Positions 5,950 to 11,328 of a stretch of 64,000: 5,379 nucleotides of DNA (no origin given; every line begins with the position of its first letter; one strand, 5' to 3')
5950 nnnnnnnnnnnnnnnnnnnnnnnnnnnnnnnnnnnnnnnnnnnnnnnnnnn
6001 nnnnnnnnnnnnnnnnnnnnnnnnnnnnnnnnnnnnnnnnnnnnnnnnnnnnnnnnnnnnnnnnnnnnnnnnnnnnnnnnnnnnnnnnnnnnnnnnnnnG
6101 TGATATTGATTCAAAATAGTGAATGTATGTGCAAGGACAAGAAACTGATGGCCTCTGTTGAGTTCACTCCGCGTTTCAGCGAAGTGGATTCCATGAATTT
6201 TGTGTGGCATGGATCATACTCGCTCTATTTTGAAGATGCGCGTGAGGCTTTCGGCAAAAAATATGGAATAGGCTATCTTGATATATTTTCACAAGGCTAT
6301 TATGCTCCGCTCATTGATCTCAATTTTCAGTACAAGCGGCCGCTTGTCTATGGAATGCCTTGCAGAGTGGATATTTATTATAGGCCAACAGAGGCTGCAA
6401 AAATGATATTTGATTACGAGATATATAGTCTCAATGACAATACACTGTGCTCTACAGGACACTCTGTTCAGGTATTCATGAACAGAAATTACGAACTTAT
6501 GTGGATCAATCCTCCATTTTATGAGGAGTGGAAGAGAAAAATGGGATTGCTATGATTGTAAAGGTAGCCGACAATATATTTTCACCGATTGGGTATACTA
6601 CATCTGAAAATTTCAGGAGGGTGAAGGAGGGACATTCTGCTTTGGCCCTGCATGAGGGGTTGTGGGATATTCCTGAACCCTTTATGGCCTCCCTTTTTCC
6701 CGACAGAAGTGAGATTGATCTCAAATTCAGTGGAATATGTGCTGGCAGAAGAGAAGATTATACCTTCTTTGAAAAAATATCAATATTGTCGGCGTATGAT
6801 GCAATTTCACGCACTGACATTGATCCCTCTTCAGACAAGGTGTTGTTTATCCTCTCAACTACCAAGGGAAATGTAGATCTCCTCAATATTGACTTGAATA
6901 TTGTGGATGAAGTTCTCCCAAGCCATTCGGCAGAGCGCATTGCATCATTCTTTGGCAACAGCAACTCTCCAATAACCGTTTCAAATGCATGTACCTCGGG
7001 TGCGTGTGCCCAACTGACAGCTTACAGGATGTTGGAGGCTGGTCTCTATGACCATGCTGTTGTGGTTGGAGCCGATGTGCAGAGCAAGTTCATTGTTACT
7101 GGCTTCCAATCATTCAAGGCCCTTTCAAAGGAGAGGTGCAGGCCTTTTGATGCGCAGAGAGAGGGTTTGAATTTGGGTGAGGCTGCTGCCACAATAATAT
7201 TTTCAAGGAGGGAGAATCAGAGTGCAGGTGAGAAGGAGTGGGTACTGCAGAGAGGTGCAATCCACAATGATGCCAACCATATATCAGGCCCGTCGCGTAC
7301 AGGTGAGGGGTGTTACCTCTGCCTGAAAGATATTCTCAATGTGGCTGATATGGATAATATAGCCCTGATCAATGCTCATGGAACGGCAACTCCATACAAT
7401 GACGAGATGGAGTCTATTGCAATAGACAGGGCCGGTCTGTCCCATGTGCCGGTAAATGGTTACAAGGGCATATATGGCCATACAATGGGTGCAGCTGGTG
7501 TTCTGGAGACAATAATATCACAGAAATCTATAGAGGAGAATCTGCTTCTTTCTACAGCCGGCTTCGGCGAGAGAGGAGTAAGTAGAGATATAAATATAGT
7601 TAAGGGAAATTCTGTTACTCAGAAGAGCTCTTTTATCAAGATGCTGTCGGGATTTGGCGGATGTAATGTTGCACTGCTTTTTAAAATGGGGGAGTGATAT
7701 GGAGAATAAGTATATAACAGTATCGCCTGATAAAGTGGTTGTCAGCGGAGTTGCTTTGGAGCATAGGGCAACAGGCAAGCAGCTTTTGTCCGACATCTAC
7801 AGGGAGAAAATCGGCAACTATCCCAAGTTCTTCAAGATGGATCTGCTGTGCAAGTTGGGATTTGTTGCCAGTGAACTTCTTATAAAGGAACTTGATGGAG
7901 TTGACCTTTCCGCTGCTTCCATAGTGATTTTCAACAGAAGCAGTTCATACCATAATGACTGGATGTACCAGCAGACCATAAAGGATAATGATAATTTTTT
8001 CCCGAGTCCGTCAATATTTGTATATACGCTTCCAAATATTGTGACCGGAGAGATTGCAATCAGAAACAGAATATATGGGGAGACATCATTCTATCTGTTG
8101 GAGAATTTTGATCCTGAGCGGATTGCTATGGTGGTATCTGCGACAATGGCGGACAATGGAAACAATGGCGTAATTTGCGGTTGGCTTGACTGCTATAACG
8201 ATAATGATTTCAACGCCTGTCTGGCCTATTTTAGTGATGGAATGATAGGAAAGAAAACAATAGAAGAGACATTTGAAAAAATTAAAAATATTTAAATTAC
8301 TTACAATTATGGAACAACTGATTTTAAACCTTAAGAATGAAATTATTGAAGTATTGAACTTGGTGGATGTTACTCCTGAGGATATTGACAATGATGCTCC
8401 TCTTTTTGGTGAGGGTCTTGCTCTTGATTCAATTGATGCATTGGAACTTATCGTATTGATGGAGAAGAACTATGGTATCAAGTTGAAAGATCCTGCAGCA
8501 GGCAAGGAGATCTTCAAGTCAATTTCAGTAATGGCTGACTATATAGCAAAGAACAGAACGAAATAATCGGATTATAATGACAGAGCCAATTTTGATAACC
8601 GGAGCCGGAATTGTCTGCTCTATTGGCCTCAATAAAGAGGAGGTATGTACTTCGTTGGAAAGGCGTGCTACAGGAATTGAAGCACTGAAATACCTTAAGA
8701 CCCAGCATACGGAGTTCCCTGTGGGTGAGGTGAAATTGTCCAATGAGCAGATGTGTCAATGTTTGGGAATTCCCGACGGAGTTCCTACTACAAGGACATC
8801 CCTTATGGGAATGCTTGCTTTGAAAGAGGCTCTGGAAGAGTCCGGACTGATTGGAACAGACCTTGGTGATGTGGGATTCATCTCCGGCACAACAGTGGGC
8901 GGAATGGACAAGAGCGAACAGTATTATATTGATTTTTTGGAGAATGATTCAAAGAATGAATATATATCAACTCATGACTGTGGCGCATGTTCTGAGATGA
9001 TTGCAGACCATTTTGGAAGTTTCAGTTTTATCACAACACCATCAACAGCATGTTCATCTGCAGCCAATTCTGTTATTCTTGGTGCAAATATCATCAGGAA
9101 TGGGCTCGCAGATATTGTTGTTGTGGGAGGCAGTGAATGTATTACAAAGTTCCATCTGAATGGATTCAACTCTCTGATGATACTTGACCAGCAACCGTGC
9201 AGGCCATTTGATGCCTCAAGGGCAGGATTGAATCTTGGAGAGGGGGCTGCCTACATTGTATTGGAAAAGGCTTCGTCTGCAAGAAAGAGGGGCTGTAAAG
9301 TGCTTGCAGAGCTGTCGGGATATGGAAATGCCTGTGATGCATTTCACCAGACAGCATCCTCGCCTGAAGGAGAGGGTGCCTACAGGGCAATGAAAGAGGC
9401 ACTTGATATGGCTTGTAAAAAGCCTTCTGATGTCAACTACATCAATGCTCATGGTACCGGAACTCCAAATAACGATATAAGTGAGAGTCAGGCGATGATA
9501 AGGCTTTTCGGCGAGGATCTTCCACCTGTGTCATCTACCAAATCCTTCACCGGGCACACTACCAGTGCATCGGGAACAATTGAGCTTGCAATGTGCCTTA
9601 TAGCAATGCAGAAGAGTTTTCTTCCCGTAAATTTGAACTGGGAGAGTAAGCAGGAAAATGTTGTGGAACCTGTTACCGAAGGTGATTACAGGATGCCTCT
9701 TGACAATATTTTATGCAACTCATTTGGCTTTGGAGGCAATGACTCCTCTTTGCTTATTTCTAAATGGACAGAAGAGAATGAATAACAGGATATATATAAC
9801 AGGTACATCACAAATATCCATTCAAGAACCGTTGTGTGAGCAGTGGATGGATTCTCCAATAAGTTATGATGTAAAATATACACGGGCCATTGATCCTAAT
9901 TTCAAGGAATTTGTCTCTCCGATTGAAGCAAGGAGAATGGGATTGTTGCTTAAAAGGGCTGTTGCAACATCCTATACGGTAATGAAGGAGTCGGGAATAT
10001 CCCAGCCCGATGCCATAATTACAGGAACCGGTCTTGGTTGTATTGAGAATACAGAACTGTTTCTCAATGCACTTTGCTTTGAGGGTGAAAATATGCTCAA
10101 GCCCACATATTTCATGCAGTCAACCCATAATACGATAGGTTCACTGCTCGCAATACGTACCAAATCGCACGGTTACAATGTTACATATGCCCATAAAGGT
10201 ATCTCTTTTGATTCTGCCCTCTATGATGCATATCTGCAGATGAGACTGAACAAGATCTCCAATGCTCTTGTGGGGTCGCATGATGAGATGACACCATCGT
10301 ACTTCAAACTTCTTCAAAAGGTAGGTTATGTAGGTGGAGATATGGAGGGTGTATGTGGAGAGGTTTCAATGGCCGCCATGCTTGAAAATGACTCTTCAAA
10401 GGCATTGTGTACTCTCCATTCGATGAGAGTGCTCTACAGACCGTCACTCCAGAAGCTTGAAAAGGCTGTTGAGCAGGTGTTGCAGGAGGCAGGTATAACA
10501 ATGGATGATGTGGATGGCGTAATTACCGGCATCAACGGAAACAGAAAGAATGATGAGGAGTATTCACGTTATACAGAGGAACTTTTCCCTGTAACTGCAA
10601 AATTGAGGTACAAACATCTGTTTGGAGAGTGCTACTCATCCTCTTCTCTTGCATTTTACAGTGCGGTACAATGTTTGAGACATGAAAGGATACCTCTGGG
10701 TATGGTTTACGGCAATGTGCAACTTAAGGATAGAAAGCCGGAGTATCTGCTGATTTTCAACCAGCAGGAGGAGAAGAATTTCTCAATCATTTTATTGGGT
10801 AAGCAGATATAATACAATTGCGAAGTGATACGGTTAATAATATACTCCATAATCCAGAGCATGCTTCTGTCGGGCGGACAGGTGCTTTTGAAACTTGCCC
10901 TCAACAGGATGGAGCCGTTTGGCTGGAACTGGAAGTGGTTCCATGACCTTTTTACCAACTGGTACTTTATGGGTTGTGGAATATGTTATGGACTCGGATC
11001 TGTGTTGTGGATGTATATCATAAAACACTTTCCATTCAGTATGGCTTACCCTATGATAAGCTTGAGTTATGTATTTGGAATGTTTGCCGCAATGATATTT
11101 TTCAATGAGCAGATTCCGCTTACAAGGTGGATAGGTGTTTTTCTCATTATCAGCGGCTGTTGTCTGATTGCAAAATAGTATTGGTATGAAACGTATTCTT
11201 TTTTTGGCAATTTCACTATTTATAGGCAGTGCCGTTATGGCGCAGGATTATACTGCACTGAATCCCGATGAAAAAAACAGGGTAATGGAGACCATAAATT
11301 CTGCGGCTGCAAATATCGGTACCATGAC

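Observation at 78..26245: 26-kb, 27-gene single-strand aryl-polyene/flexirubin-type lipid cluster with a non-canonical tailoring set (main candidate for an uncharacterised system)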

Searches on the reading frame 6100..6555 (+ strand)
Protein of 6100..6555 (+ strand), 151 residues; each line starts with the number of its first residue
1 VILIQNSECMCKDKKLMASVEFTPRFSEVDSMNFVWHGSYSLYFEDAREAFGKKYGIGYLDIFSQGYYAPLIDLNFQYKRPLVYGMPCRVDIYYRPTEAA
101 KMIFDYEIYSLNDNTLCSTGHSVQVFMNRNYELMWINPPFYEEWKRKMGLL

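Call 3: search_protein_families(library=pfam, proteins=[window:6100-6555:+], max_evalue=0.01)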
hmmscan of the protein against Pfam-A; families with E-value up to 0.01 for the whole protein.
window:6100-6555:+ (151 aa): 2 families
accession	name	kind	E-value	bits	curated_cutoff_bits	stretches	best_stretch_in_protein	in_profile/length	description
PF13279.12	4HBT_2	-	1e-11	45.8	25.5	1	25-129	2-106/122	Thioesterase-like superfamily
PF03061.28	4HBT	-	5.7e-06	27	20.6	1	32-116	1-78/79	Thioesterase superfamily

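Call 6: search_protein_families(library=ncbifam, proteins=[window:6100-6555:+], max_evalue=0.001)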
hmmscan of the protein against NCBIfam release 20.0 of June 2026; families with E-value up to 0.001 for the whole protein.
window:6100-6555:+ (151 aa): 2 families
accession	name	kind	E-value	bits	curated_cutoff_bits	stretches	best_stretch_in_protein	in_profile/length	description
NF047424.1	MenI_Staph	exception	6e-18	65.2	225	1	19-130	5-115/148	1,4-dihydroxy-2-naphthoyl-CoA hydrolase MenI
TIGR00051.1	TIGR00051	subfamily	1.5e-10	41.4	68.7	1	25-129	5-108/117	YbgC/FadM family acyl-CoA thioesterase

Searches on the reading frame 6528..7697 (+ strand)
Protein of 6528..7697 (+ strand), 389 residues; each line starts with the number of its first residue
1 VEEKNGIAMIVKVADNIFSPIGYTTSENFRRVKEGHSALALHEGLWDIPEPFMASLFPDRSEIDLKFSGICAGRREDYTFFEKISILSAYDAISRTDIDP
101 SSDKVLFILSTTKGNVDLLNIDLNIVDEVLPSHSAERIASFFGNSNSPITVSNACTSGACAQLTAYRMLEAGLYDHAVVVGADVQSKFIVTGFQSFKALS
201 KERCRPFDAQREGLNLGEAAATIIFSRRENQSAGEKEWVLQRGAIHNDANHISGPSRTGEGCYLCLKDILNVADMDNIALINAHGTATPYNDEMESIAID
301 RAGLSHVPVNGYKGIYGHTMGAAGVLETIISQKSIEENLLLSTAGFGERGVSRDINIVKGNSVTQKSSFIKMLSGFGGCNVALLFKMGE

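Call 3: search_protein_families(library=pfam, proteins=[window:6528-7697:+], max_evalue=0.01)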
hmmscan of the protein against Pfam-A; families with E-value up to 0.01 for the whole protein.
window:6528-7697:+ (389 aa): 3 families
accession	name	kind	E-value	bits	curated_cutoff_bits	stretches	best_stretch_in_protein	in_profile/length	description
PF02801.28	Ketoacyl-synt_C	-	8.5e-17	61.7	20.8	1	243-345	7-117/119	Beta-ketoacyl synthase, C-terminal domain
PF00109.32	ketoacyl-synt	-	7.7e-16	58.9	20.8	1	57-229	65-250/252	Beta-ketoacyl synthase, N-terminal domain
PF08545.16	ACP_syn_III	-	0.00026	21.3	24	1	151-189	3-41/80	3-Oxoacyl-[acyl-carrier-protein (ACP)] synthase III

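Call 6: search_protein_families(library=ncbifam, proteins=[window:6528-7697:+], max_evalue=0.001)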
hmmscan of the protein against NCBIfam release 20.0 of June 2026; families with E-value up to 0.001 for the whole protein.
window:6528-7697:+ (389 aa): 22 families
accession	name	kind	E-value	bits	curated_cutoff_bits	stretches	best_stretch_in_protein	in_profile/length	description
NF006618.0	PRK09185.1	subfamily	2.8e-57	194.5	407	1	133-386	139-391/394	beta-ketoacyl-ACP synthase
TIGR03150.1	fabF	equivalog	2.8e-43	148.2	493.75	1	126-386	132-407/407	beta-ketoacyl-ACP synthase II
NF005589.0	PRK07314.1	subfamily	1e-41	143.1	387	1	126-386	135-410/413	beta-ketoacyl-ACP synthase II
NF058662.1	cispenta_AmcF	equivalog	1.5e-40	139.4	325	1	86-386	66-368/369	cispentacin biosynthesis acyltransferase subunit AmcF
NF004618.0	PRK05952.1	equivalog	4.9e-39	134.3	455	1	126-384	118-379/384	beta-ketoacyl-ACP synthase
NF006274.0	PRK08439.1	equivalog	2e-33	115.8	621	1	149-386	156-404/406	beta-ketoacyl-ACP synthase II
NF005490.0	PRK07103.1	equivalog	1.6e-31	109.8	445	1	140-385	154-410/414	polyketide beta-ketoacyl:acyl carrier protein synthase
NF005076.0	PRK06501.1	equivalog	9.6e-30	103.8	629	1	127-385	147-420/425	beta-ketoacyl-ACP synthase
NF004970.0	PRK06333.1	subfamily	1.4e-29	103.2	525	1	142-386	160-420/424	beta-ketoacyl-ACP synthase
NF005916.1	PRK07910.1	equivalog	4.4e-29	101.6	560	1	131-385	147-415/418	KasA/KasB family beta-ketoacyl-ACP synthase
NF006587.0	PRK09116.1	equivalog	1.3e-28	99.9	470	1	129-386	138-405/408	beta-ketoacyl-ACP synthase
NF006434.0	PRK08722.1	equivalog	1.6e-25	89.9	759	1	143-386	152-412/414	beta-ketoacyl-ACP synthase II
NF005935.0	PRK07967.1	equivalog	3.7e-19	68.9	630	1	102-386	109-402/406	beta-ketoacyl-ACP synthase I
NF041183.1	Pks2_ls1_myc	equivalog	4.6e-14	50.3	2400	1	134-329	152-355/2086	sulfolipid-1 biosynthesis phthioceranic/hydroxyphthioceranic acid synthase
NF053555.1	prodigi_MBC_PigJ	equivalog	1.5e-11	43.4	900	1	134-324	492-685/759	prodigiosin MBC biosynthesis protein PigJ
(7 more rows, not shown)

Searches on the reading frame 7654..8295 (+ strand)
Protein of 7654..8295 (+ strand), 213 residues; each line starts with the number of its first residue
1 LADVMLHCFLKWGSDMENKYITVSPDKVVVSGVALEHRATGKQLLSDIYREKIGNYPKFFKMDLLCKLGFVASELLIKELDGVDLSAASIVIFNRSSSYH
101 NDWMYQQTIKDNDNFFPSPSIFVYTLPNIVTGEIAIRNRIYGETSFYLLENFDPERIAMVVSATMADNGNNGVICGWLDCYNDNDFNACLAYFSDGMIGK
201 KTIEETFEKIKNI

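Call 3: search_protein_families(library=pfam, proteins=[window:7654-8295:+], max_evalue=0.01)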
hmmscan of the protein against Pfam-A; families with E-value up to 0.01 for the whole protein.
window:7654-8295:+ (213 aa): 0 families

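Call 6: search_protein_families(library=ncbifam, proteins=[window:7654-8295:+], max_evalue=0.001)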
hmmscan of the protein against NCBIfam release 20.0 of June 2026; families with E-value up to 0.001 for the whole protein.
window:7654-8295:+ (213 aa): 0 families

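Call 71: search_protein_families(library=pfam, proteins=[window:7699-8295:+], max_evalue=1)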
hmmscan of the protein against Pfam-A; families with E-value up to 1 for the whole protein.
window:7699-8295:+ (198 aa): 0 families

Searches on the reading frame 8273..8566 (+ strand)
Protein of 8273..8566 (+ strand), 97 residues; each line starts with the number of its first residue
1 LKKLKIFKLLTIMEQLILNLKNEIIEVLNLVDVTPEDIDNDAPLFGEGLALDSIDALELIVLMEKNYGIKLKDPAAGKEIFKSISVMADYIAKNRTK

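Call 4: search_protein_families(library=pfam, proteins=[window:8273-8566:+], max_evalue=0.01)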
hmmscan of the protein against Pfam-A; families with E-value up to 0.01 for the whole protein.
window:8273-8566:+ (97 aa): 1 family
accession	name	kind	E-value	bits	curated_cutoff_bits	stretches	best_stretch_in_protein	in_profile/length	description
PF00550.31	PP-binding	-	1.3e-08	35.4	20.8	1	20-91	3-67/67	Phosphopantetheine attachment site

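Call 7: search_protein_families(library=ncbifam, proteins=[window:8273-8566:+], max_evalue=0.001)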
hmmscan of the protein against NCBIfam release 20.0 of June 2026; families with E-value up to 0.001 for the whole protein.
window:8273-8566:+ (97 aa): 14 families
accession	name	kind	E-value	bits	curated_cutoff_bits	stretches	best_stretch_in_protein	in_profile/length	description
NF006617.0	PRK09184.1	subfamily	3.3e-24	84.7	70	1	10-97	8-96/96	phosphopantetheine-binding protein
TIGR00517.1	acyl_carrier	equivalog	5.4e-09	35.8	70.45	1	29-94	14-76/77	acyl carrier protein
NF052616.1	ACP_for_OlsHI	equivalog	1.5e-08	34.8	130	1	32-95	19-81/83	ornithine lipid biosynthesis acyl carrier protein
NF003757.0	PRK05350.1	equivalog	2.8e-08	33.8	65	1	28-90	16-72/83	acyl carrier protein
NF058660.1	cispen_ACP_AmcB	equivalog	3.2e-08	33.6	80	1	30-94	15-78/80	cispentacin biosynthesis acyl carrier protein AmcB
NF005480.0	PRK07081.1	equivalog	6.1e-07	29.3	72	1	24-93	8-75/83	acyl carrier protein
NF002148.0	PRK00982.1-2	subfamily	7.4e-07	28.9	71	1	29-94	15-77/79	acyl carrier protein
NF002149.0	PRK00982.1-3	equivalog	2e-06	27.7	106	1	28-94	13-76/78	acyl carrier protein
NF002151.0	PRK00982.1-5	equivalog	9.4e-06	25.7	92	1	27-94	12-76/78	acyl carrier protein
NF005798.0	PRK07639.1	equivalog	1.2e-05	25.6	100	1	24-94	14-81/91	petrobactin biosynthesis protein AsbD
NF002150.0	PRK00982.1-4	subfamily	1.5e-05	25.1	66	1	29-94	16-78/80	acyl carrier protein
NF003464.0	PRK05087.1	equivalog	3.5e-05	23.7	68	1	19-71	2-54/78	D-alanine--poly(phosphoribitol) ligase subunit DltC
NF002147.0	PRK00982.1-1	equivalog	0.00027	20.7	84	1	17-94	8-80/83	acyl carrier protein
NF009104.0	PRK12449.1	equivalog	0.00057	19.8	70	1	46-94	32-78/80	acyl carrier protein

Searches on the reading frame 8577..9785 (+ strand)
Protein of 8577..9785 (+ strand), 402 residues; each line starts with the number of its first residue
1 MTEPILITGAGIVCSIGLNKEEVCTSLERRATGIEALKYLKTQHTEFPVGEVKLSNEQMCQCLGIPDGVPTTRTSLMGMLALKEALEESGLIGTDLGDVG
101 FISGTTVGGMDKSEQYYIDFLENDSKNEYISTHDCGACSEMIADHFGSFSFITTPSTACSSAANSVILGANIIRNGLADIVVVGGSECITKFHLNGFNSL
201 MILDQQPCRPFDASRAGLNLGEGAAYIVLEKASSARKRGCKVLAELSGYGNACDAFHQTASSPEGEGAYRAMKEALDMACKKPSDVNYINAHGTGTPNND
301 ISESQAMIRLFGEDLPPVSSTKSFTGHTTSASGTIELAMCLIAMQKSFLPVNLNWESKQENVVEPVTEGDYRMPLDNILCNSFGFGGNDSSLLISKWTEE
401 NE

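Call 4: search_protein_families(library=pfam, proteins=[window:8577-9785:+], max_evalue=0.01)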
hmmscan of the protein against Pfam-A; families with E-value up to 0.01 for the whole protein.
window:8577-9785:+ (402 aa): 3 families
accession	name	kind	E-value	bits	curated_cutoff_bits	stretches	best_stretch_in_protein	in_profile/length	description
PF02801.28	Ketoacyl-synt_C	-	1.8e-31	109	20.8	1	243-355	1-118/119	Beta-ketoacyl synthase, C-terminal domain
PF00109.32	ketoacyl-synt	-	1.1e-24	87.9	20.8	1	3-235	2-252/252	Beta-ketoacyl synthase, N-terminal domain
PF00108.29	Thiolase_N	-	9.8e-05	22.3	26.4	1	156-191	82-117/260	Thiolase, N-terminal domain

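Call 7: search_protein_families(library=ncbifam, proteins=[window:8577-9785:+], max_evalue=0.001)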
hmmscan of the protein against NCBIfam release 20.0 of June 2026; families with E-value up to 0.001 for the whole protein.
window:8577-9785:+ (402 aa): 26 families (the best 25 are shown)
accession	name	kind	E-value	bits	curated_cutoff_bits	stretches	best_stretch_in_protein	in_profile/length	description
NF006618.0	PRK09185.1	subfamily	6.9e-86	288.7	407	1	2-396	2-392/394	beta-ketoacyl-ACP synthase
TIGR03150.1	fabF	equivalog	3.5e-84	282.9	493.75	1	5-394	3-406/407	beta-ketoacyl-ACP synthase II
NF005589.0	PRK07314.1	subfamily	9.6e-80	268.3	387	1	5-397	6-412/413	beta-ketoacyl-ACP synthase II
NF004970.0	PRK06333.1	subfamily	4.6e-68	230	525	1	4-398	5-423/424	beta-ketoacyl-ACP synthase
NF006274.0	PRK08439.1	equivalog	4.6e-65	220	621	1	5-396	4-405/406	beta-ketoacyl-ACP synthase II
NF005076.0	PRK06501.1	equivalog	7e-64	216.3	629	1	5-396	13-422/425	beta-ketoacyl-ACP synthase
NF004618.0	PRK05952.1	equivalog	1.1e-63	215.5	455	1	5-396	4-382/384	beta-ketoacyl-ACP synthase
NF058662.1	cispenta_AmcF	equivalog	7.9e-59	199.5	325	1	5-395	2-368/369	cispentacin biosynthesis acyltransferase subunit AmcF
NF006587.0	PRK09116.1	equivalog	4.5e-57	193.7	470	1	5-397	4-407/408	beta-ketoacyl-ACP synthase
NF005935.0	PRK07967.1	equivalog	4.4e-54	183.9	630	1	5-398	4-405/406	beta-ketoacyl-ACP synthase I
NF005490.0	PRK07103.1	equivalog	2.2e-50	171.9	445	1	2-396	3-412/414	polyketide beta-ketoacyl:acyl carrier protein synthase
NF006434.0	PRK08722.1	equivalog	3.1e-46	158.1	759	1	5-396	6-413/414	beta-ketoacyl-ACP synthase II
NF005916.1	PRK07910.1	equivalog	1.6e-45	155.8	560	1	7-393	16-414/418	KasA/KasB family beta-ketoacyl-ACP synthase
NF045894.1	PKS_plus_SDR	equivalog_domain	2.2e-30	105.1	1740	1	85-362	101-383/1515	type I polyketide synthase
NF041183.1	Pks2_ls1_myc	equivalog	7e-25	86.2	2400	1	84-361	100-378/2086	sulfolipid-1 biosynthesis phthioceranic/hydroxyphthioceranic acid synthase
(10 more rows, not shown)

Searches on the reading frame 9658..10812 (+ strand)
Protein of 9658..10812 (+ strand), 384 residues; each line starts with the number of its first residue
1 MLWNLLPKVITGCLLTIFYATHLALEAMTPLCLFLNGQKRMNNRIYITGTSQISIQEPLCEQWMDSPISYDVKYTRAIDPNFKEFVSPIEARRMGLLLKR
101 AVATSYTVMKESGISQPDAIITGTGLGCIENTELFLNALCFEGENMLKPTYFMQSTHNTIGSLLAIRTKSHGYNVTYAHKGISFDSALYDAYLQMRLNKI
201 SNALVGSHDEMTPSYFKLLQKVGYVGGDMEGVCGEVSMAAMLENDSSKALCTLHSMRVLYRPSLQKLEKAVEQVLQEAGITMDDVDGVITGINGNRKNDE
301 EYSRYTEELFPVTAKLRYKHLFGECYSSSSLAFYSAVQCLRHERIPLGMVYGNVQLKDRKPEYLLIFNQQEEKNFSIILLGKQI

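Call 4: search_protein_families(library=pfam, proteins=[window:9658-10812:+], max_evalue=0.01)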
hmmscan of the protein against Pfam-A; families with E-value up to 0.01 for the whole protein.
window:9658-10812:+ (384 aa): 2 families
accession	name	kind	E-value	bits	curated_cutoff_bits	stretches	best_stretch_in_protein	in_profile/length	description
PF13723.12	Ketoacyl-synt_2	-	2.2e-09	37.6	25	1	83-232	19-153/223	Beta-ketoacyl synthase, N-terminal domain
PF00109.32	ketoacyl-synt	-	1.7e-05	25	20.8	1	76-223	69-217/252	Beta-ketoacyl synthase, N-terminal domain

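Call 7: search_protein_families(library=ncbifam, proteins=[window:9658-10812:+], max_evalue=0.001)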
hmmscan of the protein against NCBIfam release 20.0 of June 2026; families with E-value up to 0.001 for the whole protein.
window:9658-10812:+ (384 aa): 2 families
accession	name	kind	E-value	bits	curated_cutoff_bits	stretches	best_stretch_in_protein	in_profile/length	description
TIGR03150.1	fabF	equivalog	3.3e-07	29.3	493.75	1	79-209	53-189/407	beta-ketoacyl-ACP synthase II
NF005589.0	PRK07314.1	subfamily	4e-06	25.9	387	1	69-206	45-189/413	beta-ketoacyl-ACP synthase II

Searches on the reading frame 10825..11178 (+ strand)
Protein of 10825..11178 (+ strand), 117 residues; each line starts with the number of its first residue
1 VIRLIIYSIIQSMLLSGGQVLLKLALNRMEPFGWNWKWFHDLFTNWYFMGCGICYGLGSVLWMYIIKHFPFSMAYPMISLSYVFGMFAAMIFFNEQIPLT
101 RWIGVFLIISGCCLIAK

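Call 4: search_protein_families(library=pfam, proteins=[window:10825-11178:+], max_evalue=0.01)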
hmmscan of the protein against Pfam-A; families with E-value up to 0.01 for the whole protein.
window:10825-11178:+ (117 aa): 3 families
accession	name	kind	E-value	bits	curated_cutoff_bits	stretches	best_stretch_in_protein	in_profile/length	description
PF00892.27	EamA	-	7.6e-10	39.6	28.2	1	20-115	44-133/135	EamA-like transporter family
PF10639.15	TMEM234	-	1.3e-07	32.2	30.1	1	36-115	32-112/113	Putative transmembrane family 234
PF00893.25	Multi_Drug_Res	-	0.00075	20.4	23.7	1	37-108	21-93/93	Small Multidrug Resistance protein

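Call 7: search_protein_families(library=ncbifam, proteins=[window:10825-11178:+], max_evalue=0.001)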
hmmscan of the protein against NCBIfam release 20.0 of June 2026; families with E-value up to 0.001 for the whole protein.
window:10825-11178:+ (117 aa): 5 families
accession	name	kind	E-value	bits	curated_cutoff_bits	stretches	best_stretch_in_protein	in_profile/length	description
NF002816.2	PRK02971.1-2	equivalog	1.4e-14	54.5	99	1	9-116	4-117/120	4-amino-4-deoxy-L-arabinose-phosphoundecaprenol flippase subunit ArnF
NF011625.2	PRK15051.1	equivalog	2.4e-14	53.5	92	1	8-115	6-107/111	4-amino-4-deoxy-L-arabinose-phosphoundecaprenol flippase subunit ArnE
TIGR03340.1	phn_DUF6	hypoth_equivalog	5.1e-06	26.4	288.15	1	51-114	217-280/281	phosphonate utilization associated putative membrane protein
TIGR00950.1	2A78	equivalog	0.00033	20.2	230.2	1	56-111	207-262/264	carboxylate/amino acid/amine transporter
NF051482.1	EbrB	exception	0.00083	20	160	0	30-115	14-101/105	SMR family multidrug efflux transporter EbrB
